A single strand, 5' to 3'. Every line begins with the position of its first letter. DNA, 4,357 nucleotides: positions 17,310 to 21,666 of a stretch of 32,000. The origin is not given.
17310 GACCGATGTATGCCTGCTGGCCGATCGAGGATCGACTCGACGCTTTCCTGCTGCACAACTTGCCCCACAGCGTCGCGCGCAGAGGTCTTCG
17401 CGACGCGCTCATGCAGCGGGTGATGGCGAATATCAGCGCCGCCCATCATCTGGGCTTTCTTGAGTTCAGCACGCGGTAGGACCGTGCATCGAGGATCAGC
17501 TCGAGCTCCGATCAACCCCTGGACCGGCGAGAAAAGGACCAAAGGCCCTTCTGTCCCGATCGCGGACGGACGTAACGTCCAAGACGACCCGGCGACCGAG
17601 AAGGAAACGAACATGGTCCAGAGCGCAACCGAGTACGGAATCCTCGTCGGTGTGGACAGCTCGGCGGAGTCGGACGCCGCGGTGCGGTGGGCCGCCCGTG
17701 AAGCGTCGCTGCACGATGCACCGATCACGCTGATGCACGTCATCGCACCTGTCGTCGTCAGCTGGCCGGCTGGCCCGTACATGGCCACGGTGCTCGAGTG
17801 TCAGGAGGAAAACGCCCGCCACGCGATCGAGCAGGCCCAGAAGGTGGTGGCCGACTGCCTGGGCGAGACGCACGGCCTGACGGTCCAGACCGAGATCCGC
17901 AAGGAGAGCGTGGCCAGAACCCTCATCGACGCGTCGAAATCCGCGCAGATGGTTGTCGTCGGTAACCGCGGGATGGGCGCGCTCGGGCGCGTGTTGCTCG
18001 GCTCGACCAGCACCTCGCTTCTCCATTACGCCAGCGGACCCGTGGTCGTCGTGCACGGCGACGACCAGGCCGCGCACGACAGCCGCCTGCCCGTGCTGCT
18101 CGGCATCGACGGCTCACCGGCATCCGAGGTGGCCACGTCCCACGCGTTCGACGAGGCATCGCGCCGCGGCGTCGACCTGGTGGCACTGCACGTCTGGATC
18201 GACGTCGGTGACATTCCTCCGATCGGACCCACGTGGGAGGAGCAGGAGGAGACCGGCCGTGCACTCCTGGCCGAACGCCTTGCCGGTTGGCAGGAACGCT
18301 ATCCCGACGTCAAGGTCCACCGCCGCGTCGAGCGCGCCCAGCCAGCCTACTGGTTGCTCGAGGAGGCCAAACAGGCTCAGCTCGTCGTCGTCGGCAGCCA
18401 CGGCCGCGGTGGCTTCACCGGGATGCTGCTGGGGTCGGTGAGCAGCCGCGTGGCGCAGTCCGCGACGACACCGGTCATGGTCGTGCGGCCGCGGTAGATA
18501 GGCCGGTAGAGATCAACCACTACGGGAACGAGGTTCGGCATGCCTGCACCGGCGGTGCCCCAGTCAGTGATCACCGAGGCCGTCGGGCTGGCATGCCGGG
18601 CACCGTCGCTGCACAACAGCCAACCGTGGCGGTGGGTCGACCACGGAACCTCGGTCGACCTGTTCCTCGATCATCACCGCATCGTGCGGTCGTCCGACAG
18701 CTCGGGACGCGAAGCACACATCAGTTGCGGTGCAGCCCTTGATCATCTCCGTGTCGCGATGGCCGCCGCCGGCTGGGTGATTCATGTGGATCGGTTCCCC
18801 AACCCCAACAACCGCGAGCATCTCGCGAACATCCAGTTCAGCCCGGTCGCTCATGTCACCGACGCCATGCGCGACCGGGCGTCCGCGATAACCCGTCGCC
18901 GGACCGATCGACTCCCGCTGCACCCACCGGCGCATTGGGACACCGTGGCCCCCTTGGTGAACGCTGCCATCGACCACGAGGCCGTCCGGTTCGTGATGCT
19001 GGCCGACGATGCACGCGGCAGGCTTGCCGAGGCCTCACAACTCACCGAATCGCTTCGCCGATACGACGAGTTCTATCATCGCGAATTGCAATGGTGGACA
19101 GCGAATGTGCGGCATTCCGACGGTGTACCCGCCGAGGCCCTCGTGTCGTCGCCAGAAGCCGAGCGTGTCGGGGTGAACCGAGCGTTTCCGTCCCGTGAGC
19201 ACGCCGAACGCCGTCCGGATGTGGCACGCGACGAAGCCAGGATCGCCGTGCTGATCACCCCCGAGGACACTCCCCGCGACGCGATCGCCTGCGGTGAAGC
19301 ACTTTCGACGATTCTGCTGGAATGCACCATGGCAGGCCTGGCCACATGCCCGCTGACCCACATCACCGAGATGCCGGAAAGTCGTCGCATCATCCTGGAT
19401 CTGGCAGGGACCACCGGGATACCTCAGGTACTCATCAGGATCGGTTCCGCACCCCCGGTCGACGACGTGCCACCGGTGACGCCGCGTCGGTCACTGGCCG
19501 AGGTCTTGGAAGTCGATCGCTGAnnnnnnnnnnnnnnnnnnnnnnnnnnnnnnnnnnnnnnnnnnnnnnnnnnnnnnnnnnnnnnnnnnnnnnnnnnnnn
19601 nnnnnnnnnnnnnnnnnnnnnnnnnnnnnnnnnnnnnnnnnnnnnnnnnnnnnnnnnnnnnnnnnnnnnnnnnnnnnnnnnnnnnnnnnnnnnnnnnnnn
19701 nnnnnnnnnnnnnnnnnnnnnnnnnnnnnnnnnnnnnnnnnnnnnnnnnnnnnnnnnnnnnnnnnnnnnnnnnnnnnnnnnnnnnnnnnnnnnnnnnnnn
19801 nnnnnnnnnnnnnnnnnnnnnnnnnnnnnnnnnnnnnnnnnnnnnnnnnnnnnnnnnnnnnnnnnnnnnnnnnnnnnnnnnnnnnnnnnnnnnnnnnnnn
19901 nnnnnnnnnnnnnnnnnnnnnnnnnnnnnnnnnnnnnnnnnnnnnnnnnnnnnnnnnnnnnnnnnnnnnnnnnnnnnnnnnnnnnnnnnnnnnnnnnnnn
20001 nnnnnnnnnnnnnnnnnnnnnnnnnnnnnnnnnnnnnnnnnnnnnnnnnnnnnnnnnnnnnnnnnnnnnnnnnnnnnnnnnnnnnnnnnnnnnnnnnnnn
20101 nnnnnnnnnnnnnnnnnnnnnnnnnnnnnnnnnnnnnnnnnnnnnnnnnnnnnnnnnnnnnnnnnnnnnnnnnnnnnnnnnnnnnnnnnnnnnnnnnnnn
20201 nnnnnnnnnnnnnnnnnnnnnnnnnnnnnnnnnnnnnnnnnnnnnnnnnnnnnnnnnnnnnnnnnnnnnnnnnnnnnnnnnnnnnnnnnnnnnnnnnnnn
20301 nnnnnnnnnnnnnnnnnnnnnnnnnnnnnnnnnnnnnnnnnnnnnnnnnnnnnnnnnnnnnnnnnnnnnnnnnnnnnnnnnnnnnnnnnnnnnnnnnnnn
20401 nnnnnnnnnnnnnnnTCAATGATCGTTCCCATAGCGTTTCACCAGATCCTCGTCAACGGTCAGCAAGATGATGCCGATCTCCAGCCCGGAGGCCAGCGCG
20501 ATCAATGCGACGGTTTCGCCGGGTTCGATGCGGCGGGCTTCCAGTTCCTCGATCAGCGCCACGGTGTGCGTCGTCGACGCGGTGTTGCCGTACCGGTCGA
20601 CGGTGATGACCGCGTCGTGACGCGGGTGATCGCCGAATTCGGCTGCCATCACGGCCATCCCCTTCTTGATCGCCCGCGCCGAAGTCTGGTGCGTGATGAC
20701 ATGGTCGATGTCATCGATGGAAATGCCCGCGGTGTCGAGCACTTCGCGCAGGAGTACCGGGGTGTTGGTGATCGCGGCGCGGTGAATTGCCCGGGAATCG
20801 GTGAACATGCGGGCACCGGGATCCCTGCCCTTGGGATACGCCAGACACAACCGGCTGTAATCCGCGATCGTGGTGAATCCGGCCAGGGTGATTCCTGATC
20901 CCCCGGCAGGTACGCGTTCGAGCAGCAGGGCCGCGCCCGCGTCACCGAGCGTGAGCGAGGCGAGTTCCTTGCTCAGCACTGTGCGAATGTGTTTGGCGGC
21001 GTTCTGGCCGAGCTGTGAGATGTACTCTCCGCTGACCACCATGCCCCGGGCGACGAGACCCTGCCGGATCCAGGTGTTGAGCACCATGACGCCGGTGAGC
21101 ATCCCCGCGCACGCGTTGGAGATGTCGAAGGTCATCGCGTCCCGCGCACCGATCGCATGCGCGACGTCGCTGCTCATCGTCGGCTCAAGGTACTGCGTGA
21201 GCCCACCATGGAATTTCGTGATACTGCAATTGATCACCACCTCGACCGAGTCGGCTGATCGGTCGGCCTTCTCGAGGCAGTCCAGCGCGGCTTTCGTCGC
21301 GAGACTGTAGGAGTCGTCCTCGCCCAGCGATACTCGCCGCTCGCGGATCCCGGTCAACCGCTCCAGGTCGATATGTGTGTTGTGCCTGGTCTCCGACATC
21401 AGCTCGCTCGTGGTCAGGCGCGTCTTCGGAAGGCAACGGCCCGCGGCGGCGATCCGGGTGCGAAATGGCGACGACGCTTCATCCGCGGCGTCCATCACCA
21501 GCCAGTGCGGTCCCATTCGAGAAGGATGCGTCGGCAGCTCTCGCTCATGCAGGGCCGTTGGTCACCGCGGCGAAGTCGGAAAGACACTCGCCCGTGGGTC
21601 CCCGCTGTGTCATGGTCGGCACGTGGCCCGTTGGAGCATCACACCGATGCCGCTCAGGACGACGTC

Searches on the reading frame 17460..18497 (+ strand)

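Call 48: search_protein_families(library=pfam, proteins=[window:17460-18497:+])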
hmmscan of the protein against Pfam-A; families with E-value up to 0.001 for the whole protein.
window:17460-18497:+ (345 aa): 1 family
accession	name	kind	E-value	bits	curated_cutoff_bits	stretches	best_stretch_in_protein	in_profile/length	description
PF00582.32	Usp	-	4.3e-57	193.1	24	2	212-343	5-141/141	Universal stress protein family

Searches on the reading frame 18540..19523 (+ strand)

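Call 48: search_protein_families(library=pfam, proteins=[window:18540-19523:+])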
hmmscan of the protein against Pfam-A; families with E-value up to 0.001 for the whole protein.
window:18540-19523:+ (327 aa): 2 families
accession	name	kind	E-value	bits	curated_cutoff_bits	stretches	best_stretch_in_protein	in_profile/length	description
PF00881.29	Nitroreductase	-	8.2e-10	39.5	23.5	1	148-301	38-165/167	Nitroreductase family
PF14512.11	TM1586_NiRdase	-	0.0005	20.2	27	0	11-73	160-214/215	Putative TM nitroreductase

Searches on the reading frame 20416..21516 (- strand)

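Call 48: search_protein_families(library=pfam, proteins=[window:20416-21516:-])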
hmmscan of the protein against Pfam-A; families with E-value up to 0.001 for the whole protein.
window:20416-21516:- (366 aa): 2 families
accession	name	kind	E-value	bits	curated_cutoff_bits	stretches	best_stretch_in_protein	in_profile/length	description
PF08541.16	ACP_syn_III_C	-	1.8e-16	60.5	26.6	1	260-353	1-89/90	3-Oxoacyl-[acyl-carrier-protein (ACP)] synthase III C terminal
PF08545.16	ACP_syn_III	-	6.6e-09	36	24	1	130-208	1-70/80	3-Oxoacyl-[acyl-carrier-protein (ACP)] synthase III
